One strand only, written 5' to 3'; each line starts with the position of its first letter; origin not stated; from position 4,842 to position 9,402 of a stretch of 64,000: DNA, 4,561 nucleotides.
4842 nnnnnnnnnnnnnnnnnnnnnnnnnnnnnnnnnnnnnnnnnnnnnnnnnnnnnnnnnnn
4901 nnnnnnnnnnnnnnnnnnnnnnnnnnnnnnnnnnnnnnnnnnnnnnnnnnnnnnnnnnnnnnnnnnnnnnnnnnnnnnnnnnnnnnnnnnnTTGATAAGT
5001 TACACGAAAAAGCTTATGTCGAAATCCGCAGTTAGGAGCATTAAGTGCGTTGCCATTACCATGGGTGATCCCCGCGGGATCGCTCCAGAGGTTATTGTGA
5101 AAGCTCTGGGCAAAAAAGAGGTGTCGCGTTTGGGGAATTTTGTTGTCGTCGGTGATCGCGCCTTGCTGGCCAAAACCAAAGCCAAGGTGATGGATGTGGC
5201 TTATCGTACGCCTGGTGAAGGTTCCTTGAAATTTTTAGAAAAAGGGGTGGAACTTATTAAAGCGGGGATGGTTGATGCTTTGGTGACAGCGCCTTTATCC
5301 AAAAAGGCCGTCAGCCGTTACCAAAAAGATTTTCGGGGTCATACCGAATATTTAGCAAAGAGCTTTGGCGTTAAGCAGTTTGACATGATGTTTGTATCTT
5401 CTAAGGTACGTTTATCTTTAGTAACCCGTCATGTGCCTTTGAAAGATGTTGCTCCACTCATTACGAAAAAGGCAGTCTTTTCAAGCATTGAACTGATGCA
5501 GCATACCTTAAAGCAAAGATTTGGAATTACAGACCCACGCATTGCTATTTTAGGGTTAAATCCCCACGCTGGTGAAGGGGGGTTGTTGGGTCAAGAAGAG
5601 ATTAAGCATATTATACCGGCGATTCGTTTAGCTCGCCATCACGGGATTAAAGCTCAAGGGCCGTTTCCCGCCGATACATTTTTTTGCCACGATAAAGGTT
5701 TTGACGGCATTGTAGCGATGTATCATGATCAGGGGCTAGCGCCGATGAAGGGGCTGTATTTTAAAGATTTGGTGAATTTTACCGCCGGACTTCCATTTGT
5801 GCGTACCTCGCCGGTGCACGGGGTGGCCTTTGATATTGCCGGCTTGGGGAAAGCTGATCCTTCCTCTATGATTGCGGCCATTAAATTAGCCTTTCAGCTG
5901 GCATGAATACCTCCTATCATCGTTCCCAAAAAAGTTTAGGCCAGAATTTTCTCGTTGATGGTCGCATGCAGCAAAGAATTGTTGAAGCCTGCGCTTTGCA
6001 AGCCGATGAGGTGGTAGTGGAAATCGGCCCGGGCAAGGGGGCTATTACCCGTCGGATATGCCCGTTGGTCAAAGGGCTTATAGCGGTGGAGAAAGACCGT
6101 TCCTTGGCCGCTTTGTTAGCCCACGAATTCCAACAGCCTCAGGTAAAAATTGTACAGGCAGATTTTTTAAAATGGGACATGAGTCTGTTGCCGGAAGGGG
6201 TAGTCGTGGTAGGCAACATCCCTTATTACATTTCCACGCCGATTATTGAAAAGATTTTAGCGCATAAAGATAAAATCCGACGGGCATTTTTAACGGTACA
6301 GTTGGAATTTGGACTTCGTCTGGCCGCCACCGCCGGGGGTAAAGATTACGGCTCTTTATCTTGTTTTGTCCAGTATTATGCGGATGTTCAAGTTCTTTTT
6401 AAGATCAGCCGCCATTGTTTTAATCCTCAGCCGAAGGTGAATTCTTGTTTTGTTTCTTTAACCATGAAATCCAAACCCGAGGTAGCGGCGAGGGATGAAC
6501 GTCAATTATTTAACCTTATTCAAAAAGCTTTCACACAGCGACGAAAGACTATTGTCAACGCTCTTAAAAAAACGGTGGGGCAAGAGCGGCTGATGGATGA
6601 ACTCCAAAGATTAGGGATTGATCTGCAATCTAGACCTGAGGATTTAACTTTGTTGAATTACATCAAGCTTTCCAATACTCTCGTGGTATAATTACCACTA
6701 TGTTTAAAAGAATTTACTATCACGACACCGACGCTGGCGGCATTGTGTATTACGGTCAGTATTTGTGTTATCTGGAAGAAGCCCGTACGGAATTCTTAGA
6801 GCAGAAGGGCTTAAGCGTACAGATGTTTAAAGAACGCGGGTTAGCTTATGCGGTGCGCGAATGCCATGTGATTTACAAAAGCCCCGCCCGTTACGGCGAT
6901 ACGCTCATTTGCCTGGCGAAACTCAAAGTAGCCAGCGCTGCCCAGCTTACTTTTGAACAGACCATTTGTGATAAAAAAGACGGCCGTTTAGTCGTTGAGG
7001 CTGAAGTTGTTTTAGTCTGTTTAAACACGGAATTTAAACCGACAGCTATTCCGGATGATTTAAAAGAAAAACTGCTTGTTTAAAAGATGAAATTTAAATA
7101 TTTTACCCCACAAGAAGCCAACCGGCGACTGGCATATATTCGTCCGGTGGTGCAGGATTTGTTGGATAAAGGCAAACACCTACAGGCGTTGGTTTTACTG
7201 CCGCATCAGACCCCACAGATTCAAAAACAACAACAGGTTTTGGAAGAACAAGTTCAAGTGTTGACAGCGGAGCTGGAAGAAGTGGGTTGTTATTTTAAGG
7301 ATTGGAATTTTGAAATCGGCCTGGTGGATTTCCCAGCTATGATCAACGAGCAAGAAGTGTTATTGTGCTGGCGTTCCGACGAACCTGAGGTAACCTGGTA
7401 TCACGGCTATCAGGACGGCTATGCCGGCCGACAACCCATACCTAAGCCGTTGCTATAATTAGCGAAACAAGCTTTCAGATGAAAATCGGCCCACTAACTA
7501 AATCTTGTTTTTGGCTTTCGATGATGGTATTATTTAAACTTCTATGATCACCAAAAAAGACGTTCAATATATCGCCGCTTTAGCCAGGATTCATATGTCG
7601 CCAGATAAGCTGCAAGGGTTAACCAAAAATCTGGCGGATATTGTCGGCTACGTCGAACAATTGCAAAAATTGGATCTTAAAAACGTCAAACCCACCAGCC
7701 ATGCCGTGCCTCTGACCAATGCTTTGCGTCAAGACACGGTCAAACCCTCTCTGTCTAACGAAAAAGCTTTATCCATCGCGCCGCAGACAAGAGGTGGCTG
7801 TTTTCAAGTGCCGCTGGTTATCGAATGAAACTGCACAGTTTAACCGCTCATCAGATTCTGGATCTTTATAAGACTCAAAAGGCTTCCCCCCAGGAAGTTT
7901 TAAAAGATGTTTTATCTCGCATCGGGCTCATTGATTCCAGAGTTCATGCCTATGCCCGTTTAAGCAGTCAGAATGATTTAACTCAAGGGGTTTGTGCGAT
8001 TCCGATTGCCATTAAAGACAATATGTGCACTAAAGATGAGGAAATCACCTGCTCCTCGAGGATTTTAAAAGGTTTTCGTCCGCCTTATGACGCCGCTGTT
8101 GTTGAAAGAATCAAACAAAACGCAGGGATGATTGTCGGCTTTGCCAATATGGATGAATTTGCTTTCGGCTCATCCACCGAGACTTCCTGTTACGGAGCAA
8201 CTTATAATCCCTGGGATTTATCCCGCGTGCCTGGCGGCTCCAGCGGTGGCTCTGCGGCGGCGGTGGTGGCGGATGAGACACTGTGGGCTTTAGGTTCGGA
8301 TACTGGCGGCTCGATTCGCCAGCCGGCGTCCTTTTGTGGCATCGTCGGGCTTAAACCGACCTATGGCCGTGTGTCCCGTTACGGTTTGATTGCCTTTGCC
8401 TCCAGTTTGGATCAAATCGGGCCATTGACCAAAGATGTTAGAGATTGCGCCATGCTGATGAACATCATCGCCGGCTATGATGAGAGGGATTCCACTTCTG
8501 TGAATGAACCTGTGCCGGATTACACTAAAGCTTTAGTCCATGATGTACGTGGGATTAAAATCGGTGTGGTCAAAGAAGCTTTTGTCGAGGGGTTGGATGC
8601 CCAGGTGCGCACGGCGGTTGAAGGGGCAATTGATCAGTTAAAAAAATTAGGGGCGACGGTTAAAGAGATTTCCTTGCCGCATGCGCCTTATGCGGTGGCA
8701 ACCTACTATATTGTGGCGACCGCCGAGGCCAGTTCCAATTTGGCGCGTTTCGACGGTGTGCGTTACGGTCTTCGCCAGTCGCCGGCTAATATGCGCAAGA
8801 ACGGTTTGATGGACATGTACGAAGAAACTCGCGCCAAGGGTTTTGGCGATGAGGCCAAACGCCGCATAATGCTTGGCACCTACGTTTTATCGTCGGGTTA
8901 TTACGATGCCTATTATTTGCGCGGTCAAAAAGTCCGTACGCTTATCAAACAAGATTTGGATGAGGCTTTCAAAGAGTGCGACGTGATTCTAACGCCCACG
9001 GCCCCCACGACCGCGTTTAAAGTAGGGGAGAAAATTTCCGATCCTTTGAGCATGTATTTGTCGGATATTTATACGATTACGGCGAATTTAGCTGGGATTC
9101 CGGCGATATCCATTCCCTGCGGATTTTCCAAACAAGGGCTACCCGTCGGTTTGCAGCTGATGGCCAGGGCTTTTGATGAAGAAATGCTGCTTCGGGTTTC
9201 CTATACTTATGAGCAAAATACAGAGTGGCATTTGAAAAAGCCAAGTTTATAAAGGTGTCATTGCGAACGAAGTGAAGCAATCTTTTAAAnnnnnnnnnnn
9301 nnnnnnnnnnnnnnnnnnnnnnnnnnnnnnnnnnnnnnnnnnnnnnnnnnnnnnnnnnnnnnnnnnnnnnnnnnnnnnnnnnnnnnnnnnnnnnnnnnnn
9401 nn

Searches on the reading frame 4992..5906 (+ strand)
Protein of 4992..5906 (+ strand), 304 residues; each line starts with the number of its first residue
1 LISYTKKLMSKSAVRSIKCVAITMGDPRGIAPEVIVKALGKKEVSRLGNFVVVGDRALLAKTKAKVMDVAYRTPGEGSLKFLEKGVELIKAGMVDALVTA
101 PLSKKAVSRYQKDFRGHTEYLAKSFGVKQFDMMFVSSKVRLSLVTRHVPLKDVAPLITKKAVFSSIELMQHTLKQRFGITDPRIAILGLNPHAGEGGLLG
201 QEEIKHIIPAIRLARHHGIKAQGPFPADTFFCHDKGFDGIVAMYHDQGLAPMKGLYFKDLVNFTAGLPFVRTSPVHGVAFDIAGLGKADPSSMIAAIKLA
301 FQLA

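Call 43: search_protein_families(library=pfam, proteins=[window:4992-5906:+], max_evalue=0.00001)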
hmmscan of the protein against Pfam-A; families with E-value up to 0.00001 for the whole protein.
window:4992-5906:+ (304 aa): 1 family
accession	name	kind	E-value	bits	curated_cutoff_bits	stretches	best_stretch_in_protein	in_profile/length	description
PF04166.17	PdxA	-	1.2e-94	317.4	27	1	70-300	54-286/286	Pyridoxal phosphate biosynthetic protein PdxA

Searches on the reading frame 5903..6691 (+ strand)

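Call 43: search_protein_families(library=pfam, proteins=[window:5903-6691:+], max_evalue=0.00001)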
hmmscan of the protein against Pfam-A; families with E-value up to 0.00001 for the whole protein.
window:5903-6691:+ (262 aa): 1 family
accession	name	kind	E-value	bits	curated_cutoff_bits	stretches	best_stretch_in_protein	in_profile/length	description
PF00398.26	RrnaAD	-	7.9e-59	199.3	24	1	6-259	2-260/263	Ribosomal RNA adenine dimethylase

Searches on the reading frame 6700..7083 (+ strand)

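Call 43: search_protein_families(library=pfam, proteins=[window:6700-7083:+], max_evalue=0.00001)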
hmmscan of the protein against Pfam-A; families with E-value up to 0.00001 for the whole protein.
window:6700-7083:+ (127 aa): 2 families
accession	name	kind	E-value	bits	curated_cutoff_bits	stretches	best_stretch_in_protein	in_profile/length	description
PF13279.12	4HBT_2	-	5.3e-22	79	25.5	1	8-125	4-122/122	Thioesterase-like superfamily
PF03061.28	4HBT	-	6.8e-12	46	20.6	1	13-96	1-77/79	Thioesterase superfamily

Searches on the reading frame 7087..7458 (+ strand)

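Call 43: search_protein_families(library=pfam, proteins=[window:7087-7458:+], max_evalue=0.00001)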
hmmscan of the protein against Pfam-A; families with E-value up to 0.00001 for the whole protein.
window:7087-7458:+ (123 aa): 1 family
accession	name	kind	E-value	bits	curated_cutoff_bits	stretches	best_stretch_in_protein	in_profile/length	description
PF09969.14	DUF2203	-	9.6e-29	101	24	1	4-118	1-122/122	Uncharacterized conserved protein (DUF2203)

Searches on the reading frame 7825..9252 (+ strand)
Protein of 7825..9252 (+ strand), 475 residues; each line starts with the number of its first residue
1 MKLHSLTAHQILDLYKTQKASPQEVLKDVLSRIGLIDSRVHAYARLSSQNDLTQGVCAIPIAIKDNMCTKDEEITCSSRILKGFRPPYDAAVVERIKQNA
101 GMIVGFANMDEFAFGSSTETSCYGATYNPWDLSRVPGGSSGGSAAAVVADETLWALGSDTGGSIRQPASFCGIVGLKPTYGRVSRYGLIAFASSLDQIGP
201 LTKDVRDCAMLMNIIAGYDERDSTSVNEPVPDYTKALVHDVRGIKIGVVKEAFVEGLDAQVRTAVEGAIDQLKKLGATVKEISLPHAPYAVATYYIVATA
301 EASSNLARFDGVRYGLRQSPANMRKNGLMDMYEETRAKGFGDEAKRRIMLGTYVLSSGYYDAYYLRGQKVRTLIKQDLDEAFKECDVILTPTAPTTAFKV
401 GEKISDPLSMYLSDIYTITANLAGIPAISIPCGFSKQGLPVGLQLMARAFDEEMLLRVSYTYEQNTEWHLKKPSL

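Call 43: search_protein_families(library=pfam, proteins=[window:7825-9252:+], max_evalue=0.00001)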
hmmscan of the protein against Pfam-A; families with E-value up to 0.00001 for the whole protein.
window:7825-9252:+ (475 aa): 1 family
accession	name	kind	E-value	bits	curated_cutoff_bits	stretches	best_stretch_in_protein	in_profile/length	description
PF01425.27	Amidase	-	4.4e-149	497.7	27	1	50-456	41-445/445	Amidase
